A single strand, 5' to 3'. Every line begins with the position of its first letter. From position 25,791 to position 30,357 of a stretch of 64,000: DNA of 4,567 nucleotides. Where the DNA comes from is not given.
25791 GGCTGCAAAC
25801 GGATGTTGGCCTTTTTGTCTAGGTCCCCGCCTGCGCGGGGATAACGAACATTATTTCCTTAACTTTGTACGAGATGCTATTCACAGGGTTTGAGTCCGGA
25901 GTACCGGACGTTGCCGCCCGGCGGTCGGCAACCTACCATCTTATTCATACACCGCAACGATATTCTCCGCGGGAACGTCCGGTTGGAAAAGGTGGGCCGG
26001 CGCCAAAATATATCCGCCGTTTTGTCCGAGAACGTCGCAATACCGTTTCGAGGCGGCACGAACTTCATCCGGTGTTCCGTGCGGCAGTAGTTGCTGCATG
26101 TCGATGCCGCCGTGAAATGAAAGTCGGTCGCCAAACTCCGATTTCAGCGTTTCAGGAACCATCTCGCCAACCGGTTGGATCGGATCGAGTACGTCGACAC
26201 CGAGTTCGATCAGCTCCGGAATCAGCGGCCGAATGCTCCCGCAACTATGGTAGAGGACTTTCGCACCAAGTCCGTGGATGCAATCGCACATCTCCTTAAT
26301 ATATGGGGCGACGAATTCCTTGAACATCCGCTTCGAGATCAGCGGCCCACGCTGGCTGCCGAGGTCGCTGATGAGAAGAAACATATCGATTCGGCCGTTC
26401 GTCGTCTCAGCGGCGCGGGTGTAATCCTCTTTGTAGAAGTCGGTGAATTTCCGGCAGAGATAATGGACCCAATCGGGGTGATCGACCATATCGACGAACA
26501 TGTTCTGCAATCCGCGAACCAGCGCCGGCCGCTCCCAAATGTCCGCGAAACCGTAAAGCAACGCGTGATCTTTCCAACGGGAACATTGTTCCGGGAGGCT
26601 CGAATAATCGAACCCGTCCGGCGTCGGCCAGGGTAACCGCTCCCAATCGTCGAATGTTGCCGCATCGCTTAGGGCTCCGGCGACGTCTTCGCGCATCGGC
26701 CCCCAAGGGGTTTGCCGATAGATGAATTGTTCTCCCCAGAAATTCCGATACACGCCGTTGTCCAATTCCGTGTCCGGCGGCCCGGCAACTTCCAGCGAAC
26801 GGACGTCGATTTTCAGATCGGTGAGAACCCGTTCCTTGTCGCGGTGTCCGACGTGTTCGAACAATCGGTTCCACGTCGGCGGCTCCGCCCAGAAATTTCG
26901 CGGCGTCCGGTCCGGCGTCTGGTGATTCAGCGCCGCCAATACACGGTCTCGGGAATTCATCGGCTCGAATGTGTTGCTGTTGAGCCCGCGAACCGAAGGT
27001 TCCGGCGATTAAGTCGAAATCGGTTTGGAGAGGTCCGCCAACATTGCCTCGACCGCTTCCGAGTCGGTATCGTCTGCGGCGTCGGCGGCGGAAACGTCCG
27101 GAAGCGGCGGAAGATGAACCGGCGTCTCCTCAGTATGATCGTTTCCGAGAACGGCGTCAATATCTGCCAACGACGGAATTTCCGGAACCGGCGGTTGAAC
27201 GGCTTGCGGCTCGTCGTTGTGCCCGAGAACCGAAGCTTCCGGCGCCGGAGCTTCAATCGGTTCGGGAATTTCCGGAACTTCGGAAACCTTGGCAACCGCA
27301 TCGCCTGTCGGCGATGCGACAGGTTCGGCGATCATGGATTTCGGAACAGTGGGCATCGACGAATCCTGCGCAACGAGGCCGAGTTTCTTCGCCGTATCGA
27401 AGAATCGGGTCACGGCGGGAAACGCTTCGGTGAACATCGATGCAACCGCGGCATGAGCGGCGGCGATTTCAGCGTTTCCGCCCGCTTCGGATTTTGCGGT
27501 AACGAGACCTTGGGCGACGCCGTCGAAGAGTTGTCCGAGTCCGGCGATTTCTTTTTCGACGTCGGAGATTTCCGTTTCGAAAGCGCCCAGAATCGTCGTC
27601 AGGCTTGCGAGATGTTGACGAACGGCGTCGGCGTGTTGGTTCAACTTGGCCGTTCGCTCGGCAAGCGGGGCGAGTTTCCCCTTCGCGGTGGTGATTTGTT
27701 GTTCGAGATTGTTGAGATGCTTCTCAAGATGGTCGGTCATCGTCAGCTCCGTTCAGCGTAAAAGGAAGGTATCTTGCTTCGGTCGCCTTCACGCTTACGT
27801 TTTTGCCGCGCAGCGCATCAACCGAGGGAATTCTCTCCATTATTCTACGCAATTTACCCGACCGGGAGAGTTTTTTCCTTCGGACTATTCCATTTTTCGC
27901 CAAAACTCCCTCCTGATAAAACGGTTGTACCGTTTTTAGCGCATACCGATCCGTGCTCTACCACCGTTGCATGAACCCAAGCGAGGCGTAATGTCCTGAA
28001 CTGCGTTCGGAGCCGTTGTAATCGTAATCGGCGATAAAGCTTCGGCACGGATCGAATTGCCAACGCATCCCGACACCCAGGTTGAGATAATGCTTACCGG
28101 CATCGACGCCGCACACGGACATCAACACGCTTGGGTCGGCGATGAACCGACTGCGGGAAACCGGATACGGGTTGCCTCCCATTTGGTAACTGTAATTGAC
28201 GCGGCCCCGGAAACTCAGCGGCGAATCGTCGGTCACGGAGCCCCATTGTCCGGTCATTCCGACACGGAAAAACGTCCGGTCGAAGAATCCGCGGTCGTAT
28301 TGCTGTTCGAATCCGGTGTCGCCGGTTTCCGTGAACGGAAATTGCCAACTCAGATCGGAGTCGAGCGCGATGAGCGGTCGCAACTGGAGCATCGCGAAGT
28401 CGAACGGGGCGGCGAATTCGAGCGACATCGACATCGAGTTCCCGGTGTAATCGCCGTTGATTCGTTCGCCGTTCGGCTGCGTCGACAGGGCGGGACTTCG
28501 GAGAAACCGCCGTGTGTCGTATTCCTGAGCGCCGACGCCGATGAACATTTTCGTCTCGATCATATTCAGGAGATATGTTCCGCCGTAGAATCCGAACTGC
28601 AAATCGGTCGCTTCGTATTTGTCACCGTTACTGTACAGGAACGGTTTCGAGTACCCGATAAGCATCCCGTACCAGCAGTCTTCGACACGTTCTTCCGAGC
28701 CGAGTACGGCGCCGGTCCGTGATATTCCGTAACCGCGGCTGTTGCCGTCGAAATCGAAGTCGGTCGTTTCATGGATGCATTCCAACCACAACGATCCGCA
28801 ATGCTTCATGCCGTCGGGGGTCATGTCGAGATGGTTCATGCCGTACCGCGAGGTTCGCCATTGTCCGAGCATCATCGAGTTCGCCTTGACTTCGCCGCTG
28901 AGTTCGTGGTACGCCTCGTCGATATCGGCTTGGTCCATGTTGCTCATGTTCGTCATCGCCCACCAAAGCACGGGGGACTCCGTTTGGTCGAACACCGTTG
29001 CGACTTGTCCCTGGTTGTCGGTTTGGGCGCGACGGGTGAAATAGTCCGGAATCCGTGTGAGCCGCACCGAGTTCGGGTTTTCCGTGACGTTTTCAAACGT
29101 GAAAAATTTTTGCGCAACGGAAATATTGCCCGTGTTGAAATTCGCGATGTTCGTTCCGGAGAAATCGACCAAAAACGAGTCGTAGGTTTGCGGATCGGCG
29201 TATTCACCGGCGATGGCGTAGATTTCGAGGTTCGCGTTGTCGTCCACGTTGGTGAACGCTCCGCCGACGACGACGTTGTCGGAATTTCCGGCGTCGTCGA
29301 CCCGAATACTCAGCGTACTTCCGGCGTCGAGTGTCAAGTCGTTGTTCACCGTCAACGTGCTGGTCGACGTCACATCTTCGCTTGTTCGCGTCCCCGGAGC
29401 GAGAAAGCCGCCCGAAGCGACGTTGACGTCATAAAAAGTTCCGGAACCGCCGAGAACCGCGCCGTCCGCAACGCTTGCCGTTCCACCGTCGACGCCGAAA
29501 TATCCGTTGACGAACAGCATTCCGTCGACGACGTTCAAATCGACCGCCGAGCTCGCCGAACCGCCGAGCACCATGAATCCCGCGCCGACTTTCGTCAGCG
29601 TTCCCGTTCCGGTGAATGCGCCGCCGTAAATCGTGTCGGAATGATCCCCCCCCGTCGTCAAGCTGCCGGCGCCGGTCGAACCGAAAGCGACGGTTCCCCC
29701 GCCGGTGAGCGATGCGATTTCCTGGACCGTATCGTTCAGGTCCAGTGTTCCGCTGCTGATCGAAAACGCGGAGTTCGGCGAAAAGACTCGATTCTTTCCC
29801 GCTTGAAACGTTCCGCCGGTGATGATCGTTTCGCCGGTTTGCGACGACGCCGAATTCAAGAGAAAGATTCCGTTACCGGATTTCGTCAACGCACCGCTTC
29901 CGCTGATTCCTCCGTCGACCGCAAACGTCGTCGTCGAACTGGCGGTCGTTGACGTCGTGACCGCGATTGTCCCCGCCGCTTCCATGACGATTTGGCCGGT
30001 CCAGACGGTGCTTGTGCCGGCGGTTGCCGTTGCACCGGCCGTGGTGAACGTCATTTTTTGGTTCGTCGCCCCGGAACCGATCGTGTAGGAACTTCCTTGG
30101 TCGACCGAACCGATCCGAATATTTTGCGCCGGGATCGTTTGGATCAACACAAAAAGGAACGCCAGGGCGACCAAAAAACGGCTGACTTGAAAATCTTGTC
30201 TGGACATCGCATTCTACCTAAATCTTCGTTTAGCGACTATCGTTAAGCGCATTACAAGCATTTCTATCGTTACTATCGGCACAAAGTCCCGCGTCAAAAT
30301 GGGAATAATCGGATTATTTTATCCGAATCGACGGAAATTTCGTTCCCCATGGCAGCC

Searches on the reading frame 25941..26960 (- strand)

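Call 26: search_protein_families(library=pfam, proteins=[window:25941-26960:-], max_evalue=0.0001)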
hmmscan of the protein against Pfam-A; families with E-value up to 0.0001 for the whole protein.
window:25941-26960:- (339 aa): 1 family
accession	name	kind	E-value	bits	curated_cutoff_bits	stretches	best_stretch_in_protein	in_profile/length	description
PF01208.23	URO-D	-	6.4e-23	81.8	23.9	1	149-338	160-340/346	Uroporphyrinogen decarboxylase (URO-D)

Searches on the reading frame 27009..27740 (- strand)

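Call 26: search_protein_families(library=pfam, proteins=[window:27009-27740:-], max_evalue=0.0001)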
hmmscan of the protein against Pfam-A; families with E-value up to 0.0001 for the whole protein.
window:27009-27740:- (243 aa): 0 families

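Call 42: search_protein_families(library=ncbifam, proteins=[window:27009-27740:-], max_evalue=0.01)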
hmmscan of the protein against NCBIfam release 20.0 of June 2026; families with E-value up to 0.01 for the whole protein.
window:27009-27740:- (243 aa): 4 families
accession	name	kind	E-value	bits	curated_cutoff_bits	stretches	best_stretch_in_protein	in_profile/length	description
TIGR04211.1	SH3_and_anchor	equivalog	0.0018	17.9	65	1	3-64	62-123/198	TIGR04211 family SH3 domain-containing protein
NF045487.1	ASRP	equivalog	0.0048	15.5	300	1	6-68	375-441/593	archaea-specific SMC-related protein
TIGR02168.1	SMC_prok_B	equivalog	0.0058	14.4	567.35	1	7-67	784-844/1181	chromosome segregation protein SMC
TIGR02169.1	SMC_prok_A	equivalog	0.0097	13.6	729.4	0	5-66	722-783/1165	chromosome segregation protein SMC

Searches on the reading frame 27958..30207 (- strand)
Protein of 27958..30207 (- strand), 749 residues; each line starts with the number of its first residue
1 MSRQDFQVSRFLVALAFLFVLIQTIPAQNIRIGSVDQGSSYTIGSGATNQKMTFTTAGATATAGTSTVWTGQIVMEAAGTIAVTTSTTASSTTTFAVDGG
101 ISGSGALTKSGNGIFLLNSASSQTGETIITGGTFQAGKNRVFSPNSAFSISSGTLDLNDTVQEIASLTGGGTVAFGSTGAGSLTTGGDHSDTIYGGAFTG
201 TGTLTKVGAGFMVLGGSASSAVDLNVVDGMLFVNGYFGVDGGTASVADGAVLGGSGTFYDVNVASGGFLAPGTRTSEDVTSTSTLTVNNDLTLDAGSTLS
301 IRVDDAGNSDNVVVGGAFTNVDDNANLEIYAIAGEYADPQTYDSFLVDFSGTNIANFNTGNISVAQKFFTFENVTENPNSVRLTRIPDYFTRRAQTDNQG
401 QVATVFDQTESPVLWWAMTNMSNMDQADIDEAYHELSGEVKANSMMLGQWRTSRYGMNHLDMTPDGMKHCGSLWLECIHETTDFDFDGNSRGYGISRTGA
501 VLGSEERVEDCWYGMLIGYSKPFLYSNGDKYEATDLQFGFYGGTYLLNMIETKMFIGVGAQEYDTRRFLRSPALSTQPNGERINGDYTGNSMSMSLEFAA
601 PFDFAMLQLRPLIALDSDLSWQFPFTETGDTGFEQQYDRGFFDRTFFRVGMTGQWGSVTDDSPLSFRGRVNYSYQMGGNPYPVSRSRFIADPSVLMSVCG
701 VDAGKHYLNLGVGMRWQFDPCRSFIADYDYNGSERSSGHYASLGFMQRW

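Call 27: search_protein_families(library=pfam, proteins=[window:27958-30207:-], max_evalue=0.0001)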
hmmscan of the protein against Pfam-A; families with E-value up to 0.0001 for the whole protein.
window:27958-30207:- (749 aa): 1 family
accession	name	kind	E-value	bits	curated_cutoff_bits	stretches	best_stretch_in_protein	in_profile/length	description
PF03797.25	Autotransporter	-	1.7e-26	94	26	1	473-728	1-254/255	Autotransporter beta-domain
